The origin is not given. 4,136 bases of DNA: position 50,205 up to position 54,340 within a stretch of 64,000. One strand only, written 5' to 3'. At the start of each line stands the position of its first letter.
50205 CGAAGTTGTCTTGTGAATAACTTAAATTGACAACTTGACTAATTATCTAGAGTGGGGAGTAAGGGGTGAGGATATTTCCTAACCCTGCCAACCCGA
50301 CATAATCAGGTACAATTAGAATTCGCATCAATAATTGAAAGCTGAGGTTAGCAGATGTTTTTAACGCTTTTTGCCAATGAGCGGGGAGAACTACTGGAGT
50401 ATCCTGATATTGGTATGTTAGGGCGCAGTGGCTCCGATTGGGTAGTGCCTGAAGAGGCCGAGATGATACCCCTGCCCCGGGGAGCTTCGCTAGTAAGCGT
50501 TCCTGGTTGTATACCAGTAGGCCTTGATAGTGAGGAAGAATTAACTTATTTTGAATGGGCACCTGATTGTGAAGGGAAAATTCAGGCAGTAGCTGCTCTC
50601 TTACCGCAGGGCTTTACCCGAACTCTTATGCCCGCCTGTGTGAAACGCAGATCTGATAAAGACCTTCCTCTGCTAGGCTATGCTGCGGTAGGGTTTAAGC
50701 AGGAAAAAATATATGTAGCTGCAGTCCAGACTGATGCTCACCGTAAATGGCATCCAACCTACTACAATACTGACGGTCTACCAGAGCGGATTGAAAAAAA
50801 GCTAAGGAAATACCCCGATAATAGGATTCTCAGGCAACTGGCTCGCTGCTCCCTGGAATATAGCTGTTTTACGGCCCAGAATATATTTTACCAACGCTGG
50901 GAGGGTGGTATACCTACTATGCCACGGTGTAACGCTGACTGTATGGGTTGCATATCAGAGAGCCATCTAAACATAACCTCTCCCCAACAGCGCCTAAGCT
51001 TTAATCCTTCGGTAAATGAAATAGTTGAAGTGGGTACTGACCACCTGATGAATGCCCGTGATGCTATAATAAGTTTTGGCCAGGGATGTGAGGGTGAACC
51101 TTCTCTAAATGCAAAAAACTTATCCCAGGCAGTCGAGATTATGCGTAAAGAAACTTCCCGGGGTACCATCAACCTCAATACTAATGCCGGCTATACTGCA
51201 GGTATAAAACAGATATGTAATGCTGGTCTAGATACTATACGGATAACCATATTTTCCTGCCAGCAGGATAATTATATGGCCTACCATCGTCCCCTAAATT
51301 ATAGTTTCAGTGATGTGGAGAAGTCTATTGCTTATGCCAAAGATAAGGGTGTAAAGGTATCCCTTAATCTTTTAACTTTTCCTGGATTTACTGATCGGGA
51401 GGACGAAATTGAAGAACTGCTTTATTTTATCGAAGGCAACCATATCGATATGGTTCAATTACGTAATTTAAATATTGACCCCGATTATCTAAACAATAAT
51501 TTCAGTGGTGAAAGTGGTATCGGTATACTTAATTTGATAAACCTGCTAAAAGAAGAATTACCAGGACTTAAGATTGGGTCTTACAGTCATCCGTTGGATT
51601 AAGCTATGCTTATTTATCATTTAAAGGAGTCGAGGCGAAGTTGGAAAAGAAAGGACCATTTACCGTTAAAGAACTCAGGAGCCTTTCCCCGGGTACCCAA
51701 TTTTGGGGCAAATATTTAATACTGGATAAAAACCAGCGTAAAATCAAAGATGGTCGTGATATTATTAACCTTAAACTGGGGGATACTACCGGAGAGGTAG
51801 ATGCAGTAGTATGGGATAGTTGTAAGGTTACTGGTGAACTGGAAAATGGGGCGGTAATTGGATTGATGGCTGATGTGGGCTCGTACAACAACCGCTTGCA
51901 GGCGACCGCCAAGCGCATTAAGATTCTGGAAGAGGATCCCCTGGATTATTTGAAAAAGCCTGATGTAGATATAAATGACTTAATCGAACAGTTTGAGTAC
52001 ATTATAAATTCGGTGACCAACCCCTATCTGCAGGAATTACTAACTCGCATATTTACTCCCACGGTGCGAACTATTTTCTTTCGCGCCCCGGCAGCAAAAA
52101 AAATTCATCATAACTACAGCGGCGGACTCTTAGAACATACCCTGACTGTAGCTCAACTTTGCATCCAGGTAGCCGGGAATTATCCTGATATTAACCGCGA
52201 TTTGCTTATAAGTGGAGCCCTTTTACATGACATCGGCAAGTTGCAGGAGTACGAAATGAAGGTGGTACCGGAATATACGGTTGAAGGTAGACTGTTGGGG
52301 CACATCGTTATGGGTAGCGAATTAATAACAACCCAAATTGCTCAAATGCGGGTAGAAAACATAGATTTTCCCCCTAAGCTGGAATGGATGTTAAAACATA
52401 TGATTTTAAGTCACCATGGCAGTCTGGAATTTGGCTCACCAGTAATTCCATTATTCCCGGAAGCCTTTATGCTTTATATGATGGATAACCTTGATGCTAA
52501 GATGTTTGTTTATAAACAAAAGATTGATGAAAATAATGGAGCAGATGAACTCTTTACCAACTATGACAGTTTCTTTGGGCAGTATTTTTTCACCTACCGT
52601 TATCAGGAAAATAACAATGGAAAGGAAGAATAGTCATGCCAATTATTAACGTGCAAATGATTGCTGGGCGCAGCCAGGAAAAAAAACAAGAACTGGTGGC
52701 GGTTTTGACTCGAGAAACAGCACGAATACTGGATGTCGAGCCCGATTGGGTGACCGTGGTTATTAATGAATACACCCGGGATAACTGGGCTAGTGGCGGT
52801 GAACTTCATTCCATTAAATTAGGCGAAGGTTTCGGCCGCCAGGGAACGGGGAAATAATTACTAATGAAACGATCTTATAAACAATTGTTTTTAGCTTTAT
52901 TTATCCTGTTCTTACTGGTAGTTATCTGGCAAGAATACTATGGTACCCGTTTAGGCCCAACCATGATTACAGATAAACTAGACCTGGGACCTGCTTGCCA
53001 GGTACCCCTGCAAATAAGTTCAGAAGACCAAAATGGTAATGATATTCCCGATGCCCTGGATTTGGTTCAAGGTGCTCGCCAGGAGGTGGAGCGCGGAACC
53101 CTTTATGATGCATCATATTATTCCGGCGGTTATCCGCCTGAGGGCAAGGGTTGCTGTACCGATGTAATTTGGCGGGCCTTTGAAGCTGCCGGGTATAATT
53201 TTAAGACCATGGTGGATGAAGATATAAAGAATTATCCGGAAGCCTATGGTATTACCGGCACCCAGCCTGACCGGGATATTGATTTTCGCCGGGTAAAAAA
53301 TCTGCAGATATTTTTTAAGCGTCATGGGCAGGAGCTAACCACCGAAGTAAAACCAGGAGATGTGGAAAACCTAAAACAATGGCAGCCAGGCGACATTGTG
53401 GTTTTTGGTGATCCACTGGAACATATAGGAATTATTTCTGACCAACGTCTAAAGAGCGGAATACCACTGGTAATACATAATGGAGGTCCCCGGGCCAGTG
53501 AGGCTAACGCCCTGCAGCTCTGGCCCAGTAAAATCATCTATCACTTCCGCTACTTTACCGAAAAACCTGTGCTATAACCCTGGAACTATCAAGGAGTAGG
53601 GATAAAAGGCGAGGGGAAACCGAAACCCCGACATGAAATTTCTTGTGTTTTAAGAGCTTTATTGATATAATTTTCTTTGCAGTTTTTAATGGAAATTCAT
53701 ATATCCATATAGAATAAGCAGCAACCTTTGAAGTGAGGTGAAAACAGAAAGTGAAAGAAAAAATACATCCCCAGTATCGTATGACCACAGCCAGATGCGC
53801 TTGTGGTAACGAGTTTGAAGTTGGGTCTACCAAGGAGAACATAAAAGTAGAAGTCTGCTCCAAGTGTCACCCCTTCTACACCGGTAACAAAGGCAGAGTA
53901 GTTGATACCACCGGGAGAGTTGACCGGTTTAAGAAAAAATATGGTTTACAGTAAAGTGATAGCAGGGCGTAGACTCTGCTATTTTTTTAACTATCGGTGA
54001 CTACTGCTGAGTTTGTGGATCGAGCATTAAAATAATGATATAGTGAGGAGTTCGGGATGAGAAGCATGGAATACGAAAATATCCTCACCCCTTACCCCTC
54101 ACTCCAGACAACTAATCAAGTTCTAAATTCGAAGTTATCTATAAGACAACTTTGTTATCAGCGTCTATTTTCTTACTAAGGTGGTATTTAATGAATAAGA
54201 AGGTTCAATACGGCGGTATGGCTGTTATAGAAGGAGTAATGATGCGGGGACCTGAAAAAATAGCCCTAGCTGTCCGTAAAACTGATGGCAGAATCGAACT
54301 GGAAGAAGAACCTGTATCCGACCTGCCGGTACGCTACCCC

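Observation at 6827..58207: Dense family of about 90-nt intergenic repeats (module 1), at least 9-10 copies in 64 kb with no mobility gene in sight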

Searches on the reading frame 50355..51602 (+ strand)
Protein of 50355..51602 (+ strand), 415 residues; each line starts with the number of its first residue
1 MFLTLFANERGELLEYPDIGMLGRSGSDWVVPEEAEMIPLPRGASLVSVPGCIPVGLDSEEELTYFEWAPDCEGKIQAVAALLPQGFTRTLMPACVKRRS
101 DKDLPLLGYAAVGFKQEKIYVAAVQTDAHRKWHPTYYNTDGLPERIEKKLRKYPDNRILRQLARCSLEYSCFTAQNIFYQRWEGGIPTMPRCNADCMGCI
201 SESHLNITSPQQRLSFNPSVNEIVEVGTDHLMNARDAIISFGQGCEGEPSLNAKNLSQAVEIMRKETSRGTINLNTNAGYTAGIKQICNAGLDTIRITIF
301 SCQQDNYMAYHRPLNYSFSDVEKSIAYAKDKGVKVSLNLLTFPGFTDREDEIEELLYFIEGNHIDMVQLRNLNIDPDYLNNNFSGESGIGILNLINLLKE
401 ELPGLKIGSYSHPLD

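Call 26: find_encoding_contigs(protein=window:50355-51602:+, flank=10000, max_places=3)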
Protein window:50355-51602:+ (415 aa): 22 contigs read that carry it; 3 places shown.
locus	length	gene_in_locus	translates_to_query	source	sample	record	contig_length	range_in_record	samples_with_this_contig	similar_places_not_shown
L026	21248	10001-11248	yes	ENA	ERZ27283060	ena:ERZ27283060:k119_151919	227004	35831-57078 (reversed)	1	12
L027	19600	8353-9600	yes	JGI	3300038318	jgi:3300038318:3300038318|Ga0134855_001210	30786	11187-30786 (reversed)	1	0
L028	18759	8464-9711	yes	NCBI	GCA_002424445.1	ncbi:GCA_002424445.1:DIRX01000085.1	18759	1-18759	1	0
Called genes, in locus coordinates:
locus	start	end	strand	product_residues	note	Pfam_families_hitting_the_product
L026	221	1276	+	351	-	PF02388:FemAB, PF13480:Acetyltransf_6, PF02388:FemAB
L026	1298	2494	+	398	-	PF01168:Ala_racemase_N, PF00842:Ala_racemase_C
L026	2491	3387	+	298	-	PF01972:SDH_protease (weak), PF01343:Peptidase_S49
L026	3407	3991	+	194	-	PF04893:Yip1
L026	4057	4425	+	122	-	PF00072:Response_reg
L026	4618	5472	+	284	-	PF01116:F_bP_aldolase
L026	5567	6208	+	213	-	PF00923:TAL_FSA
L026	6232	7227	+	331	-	PF03320:FBPase_glpX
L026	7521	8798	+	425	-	PF07498:Rho_N, PF07497:Rho_RNA_bind, PF00006:ATP-synt_ab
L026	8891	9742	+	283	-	PF01476:LysM, PF01551:Peptidase_M23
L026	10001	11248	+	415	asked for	PF04055:Radical_SAM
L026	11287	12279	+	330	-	PF01336:tRNA_anti-codon (weak), PF01966:HD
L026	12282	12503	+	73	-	PF01361:Tautomerase, PF14552:Tautomerase_2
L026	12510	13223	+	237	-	PF06940:DUF1287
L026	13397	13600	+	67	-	PF01197:Ribosomal_L31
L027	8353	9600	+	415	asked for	PF04055:Radical_SAM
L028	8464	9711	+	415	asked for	PF04055:Radical_SAM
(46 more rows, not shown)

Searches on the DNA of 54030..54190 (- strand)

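Call 67: search_dna_similar(query=window:54030-54190:-, collection=plasmids, mode=distant, max_evalue=0.01, max_rows=10)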
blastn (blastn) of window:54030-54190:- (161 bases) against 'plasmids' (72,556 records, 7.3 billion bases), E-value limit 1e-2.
No match.

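Call 68: search_dna_similar(query=window:54030-54190:-, collection=phages, mode=distant, max_evalue=0.01, max_rows=10)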
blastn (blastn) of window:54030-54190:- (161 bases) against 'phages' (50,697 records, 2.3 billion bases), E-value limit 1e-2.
No match.
